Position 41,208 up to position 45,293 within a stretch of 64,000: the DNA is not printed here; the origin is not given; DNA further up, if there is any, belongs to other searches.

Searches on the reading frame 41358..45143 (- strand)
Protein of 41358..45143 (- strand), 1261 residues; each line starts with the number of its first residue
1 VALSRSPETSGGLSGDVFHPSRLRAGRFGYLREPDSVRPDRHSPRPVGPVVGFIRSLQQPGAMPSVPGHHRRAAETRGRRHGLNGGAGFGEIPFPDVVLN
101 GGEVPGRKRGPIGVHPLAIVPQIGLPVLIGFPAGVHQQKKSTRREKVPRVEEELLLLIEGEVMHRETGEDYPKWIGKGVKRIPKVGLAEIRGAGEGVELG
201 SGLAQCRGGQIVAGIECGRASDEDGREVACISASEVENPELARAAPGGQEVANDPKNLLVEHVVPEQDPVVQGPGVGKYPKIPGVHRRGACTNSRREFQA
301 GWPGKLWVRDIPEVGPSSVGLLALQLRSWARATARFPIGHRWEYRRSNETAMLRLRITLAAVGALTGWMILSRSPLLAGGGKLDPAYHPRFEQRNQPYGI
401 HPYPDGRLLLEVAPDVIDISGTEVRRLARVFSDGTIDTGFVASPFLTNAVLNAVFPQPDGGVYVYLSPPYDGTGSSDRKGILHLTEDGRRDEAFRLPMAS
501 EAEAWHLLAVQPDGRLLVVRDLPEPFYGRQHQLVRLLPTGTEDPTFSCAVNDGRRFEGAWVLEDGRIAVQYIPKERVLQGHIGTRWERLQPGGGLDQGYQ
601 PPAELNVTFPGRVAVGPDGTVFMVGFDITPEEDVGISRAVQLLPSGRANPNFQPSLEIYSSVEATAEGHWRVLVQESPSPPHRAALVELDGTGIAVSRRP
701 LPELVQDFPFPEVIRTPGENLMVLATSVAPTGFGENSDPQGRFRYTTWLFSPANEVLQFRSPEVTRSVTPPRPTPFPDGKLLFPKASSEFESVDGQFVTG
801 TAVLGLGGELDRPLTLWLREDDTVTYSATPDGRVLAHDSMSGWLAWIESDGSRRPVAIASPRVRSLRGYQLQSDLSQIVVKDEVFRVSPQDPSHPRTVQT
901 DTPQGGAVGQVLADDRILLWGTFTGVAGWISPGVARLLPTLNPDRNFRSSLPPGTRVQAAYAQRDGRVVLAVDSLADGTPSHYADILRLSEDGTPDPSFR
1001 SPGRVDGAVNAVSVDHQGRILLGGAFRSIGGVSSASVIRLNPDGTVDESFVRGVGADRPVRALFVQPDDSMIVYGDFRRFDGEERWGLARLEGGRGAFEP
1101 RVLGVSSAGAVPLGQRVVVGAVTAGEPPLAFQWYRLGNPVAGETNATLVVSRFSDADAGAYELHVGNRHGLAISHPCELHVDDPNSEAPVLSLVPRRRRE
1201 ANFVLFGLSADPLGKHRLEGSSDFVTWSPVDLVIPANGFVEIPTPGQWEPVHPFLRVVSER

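Call 20: search_protein_families(library=pfam, proteins=[window:41358-45143:-], max_evalue=0.001)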
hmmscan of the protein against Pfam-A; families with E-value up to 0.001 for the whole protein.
window:41358-45143:- (1261 aa): 1 family
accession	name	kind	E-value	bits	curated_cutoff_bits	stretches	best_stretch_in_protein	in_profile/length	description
PF17164.10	DUF5122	-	9e-29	99.9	27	1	1018-1050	4-36/36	Domain of unknown function (DUF5122) beta-propeller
